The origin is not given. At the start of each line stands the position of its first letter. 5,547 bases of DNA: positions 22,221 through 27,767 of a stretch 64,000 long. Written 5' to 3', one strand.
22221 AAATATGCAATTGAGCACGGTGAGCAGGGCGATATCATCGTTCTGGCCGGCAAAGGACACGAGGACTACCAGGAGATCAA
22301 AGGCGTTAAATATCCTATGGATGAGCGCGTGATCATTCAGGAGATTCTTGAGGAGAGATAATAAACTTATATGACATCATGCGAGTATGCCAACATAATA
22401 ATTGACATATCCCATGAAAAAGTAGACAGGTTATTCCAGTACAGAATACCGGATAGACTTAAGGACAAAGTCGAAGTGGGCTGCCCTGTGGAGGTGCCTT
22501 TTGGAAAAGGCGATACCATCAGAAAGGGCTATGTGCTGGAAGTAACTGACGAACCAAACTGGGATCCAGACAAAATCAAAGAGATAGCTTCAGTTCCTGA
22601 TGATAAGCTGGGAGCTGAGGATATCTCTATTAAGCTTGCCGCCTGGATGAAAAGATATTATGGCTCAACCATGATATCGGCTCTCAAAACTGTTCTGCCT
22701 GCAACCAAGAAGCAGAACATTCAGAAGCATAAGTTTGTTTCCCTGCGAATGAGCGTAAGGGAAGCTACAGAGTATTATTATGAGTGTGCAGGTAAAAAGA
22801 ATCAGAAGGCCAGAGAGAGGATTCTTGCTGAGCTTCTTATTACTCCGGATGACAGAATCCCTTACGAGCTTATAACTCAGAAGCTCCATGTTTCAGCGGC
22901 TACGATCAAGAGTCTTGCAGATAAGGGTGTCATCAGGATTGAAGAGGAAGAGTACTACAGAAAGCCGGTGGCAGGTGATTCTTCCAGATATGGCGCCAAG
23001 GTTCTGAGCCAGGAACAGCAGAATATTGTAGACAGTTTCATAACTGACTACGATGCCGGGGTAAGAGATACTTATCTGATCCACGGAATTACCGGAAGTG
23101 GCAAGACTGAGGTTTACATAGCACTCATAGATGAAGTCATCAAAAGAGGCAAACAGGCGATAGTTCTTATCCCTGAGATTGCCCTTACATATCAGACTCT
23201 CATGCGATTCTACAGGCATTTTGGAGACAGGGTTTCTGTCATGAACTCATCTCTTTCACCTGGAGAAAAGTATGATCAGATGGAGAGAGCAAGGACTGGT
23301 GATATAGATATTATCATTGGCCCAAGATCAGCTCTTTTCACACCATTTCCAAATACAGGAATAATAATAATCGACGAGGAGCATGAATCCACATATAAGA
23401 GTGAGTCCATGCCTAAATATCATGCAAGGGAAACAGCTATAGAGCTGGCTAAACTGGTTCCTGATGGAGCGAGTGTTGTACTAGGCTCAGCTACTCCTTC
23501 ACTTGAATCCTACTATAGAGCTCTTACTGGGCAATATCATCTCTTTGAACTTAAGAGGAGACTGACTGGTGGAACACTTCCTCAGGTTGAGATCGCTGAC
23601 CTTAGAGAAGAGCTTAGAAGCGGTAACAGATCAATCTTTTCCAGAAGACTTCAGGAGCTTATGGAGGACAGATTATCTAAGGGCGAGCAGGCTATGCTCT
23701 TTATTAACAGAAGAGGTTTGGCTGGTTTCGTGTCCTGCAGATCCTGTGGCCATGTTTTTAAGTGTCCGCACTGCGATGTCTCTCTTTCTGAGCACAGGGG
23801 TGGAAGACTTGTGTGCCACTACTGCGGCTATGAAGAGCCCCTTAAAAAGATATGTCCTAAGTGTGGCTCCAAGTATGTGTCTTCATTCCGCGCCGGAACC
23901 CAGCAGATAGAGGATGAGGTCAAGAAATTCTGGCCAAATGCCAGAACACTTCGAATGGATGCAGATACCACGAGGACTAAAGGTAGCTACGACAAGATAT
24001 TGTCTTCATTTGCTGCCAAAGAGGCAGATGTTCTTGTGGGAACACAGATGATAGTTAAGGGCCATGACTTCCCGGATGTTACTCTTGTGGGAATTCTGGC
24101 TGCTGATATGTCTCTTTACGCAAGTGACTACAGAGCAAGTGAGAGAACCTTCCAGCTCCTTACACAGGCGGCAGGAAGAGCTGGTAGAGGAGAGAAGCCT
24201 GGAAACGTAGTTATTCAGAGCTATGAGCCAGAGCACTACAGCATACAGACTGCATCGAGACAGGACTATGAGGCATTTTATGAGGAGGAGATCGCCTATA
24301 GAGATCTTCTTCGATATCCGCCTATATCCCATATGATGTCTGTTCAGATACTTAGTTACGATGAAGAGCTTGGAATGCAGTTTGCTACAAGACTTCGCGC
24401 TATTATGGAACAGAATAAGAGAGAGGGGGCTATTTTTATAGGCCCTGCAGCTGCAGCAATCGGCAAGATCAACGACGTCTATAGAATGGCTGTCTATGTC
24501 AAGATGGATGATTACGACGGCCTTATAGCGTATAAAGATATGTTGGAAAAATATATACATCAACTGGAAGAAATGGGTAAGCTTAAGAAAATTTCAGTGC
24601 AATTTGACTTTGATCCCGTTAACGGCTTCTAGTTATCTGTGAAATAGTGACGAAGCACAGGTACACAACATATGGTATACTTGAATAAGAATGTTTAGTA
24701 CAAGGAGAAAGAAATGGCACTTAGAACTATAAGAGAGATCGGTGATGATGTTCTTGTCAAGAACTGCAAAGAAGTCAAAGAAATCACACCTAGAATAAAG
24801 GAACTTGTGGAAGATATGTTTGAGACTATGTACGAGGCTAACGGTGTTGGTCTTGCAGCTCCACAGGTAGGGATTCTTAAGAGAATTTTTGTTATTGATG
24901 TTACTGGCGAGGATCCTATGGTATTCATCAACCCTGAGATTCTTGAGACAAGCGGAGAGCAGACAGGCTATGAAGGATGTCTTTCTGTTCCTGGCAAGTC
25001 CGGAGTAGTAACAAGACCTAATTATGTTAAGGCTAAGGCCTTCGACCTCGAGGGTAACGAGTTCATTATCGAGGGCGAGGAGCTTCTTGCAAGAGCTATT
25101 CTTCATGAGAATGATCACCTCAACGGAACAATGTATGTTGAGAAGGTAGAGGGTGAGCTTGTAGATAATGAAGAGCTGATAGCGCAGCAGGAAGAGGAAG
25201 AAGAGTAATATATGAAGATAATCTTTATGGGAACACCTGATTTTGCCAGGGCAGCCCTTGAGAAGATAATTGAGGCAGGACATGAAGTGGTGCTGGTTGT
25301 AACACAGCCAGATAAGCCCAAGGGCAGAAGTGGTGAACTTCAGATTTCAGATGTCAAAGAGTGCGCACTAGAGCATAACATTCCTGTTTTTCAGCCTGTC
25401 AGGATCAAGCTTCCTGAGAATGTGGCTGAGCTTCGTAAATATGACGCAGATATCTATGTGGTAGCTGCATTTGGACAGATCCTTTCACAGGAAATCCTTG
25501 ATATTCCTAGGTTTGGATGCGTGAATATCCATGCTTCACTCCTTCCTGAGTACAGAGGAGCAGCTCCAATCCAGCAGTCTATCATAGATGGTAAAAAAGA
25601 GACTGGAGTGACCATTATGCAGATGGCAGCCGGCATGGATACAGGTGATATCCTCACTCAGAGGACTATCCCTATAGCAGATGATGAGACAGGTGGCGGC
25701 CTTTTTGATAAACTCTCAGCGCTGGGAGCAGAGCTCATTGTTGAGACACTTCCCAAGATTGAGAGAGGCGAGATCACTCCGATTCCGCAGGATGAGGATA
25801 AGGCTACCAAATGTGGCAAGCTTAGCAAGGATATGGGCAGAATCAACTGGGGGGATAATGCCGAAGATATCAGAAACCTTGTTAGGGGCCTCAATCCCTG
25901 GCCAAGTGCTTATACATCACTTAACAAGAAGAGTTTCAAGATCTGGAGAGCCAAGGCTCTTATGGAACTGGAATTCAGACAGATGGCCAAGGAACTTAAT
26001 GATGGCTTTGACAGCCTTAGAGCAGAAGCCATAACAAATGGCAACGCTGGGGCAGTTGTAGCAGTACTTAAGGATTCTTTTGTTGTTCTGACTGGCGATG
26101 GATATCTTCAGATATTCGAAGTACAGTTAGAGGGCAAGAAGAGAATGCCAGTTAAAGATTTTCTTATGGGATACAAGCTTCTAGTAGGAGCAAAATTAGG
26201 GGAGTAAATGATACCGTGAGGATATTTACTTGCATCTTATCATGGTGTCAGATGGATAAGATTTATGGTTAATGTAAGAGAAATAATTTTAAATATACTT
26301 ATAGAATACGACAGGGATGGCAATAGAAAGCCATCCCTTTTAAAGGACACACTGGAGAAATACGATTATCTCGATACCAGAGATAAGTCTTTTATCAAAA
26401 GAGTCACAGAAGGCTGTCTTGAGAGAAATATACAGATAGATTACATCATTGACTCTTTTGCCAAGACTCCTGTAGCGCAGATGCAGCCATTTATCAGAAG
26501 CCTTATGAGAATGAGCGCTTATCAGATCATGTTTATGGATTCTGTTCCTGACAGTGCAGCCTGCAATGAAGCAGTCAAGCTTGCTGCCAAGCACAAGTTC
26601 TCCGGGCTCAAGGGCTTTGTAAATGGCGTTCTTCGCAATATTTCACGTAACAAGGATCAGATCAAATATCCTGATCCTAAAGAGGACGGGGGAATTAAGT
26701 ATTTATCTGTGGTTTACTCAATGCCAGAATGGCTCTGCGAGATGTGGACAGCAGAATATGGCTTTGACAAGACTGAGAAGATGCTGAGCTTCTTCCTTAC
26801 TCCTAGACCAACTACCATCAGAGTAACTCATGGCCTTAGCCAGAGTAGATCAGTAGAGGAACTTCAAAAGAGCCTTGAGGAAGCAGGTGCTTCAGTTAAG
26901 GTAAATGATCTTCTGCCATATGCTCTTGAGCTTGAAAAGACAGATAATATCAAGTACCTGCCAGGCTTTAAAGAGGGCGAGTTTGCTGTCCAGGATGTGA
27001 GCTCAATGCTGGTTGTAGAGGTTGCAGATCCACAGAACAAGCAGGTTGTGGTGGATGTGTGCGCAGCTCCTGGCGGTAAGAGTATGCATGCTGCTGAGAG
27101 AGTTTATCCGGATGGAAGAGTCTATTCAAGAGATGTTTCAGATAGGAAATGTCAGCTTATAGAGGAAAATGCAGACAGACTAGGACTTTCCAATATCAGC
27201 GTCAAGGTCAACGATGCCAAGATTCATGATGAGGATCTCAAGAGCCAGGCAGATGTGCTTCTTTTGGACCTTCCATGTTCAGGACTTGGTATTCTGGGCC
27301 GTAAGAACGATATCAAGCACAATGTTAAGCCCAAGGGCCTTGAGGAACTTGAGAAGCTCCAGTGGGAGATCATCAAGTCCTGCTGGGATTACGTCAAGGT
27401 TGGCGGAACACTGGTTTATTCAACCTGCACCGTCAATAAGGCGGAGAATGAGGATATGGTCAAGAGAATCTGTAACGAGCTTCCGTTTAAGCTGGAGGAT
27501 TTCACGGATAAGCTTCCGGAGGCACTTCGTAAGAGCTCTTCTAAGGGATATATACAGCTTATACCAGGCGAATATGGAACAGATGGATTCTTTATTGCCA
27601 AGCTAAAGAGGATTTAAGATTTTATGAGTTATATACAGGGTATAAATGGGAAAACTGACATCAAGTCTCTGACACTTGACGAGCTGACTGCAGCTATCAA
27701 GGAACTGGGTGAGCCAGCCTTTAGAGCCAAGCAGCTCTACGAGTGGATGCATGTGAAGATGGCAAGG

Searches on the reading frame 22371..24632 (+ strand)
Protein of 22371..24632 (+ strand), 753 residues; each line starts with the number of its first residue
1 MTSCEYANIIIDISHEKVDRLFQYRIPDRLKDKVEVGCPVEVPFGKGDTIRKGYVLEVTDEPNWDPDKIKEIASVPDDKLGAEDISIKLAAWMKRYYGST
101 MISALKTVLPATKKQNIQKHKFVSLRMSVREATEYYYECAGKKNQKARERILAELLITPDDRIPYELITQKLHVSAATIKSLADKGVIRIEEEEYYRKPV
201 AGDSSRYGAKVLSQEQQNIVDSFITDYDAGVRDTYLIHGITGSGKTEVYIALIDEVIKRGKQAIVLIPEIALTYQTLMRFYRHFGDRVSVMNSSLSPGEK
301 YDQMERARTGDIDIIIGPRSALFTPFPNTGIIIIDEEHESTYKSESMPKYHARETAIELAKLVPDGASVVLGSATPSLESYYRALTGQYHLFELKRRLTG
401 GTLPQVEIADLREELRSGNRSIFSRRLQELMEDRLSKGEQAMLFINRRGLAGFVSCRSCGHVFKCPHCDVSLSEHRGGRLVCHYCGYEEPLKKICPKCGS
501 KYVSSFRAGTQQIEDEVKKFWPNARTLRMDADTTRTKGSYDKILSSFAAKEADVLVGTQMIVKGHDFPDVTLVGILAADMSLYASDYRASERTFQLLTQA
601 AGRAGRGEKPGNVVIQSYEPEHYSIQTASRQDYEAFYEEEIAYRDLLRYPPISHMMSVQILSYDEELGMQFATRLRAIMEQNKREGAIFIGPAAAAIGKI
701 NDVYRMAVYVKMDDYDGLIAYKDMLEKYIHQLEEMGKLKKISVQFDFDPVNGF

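Call 50: search_protein_families(library=pfam, proteins=[window:22371-24632:+], max_evalue=0.0001)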
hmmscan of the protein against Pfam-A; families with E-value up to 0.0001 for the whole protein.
window:22371-24632:+ (753 aa): 6 families
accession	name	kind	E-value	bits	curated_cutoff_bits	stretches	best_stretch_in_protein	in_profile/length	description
PF17764.6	PriA_3primeBD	-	1.3e-22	79.9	22.7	1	9-110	2-96/96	3'DNA-binding domain (3'BD)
PF00270.35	DEAD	-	4.5e-17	62.7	26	1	234-380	16-163/167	DEAD/DEAH box helicase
PF04851.21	ResIII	-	4.3e-16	59.7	22.5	1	212-376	4-162/164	Type III restriction enzyme, res subunit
PF00271.37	Helicase_C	-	1.8e-12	47.9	23.5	1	521-606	38-108/110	Helicase conserved C-terminal domain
PF18074.6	PriA_C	-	4e-11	44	26.9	1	651-749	1-95/95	Primosomal protein N C-terminal domain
PF18319.7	Zn_ribbon_PriA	-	7.1e-10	39.1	26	1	465-490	1-27/27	PriA DNA helicase Cys-rich region (CRR) domain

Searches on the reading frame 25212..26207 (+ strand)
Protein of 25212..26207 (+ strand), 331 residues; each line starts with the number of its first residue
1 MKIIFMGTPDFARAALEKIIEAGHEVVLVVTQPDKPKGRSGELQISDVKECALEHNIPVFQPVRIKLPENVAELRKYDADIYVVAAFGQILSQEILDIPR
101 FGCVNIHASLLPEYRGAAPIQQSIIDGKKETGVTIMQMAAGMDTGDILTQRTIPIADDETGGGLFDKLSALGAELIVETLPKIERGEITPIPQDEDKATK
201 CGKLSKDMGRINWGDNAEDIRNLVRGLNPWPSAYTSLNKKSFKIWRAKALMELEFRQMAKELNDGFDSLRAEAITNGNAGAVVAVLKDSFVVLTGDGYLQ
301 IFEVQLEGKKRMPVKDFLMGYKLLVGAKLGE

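Call 50: search_protein_families(library=pfam, proteins=[window:25212-26207:+], max_evalue=0.0001)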
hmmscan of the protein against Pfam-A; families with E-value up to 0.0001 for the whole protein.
window:25212-26207:+ (331 aa): 2 families
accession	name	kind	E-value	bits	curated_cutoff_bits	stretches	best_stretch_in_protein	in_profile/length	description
PF00551.24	Formyl_trans_N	-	4.1e-46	157.4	26.1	1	1-180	1-181/181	Formyl transferase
PF02911.23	Formyl_trans_C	-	4.9e-26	91.3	21.1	1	203-321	1-99/100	Formyl transferase, C-terminal domain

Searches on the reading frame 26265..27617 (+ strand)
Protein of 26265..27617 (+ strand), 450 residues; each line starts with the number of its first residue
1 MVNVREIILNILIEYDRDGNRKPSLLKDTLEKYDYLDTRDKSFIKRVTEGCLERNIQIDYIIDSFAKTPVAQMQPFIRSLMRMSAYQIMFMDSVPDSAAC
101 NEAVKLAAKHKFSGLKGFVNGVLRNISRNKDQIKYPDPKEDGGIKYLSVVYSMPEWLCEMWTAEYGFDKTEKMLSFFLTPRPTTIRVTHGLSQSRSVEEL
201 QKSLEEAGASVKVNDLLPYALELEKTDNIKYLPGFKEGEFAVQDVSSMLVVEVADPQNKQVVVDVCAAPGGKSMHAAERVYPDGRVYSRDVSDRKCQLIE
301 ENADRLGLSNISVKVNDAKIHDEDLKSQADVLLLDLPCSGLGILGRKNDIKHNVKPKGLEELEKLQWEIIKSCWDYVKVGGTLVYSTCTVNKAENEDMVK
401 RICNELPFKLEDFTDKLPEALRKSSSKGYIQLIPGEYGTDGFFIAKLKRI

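Call 50: search_protein_families(library=pfam, proteins=[window:26265-27617:+], max_evalue=0.0001)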
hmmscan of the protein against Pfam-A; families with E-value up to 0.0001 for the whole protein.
window:26265-27617:+ (450 aa): 5 families
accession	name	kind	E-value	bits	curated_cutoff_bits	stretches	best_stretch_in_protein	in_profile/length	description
PF01189.24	Methyltr_RsmB-F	-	1.1e-48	166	27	1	254-448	4-199/199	16S rRNA methyltransferase RsmB/F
PF01029.23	NusB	-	3.9e-29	102.2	23.1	1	3-128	2-133/133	NusB family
PF22458.1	RsmF-B_ferredox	-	1.1e-09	38.8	27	1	153-227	1-71/74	Methyltr_RsmF/B-like, ferredoxin-like domain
PF13847.12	Methyltransf_31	-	7.2e-08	32.7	27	1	259-402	4-125/145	Methyltransferase domain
PF01728.25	FtsJ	-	8.2e-08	32.8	24.1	1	258-429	21-175/181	FtsJ-like methyltransferase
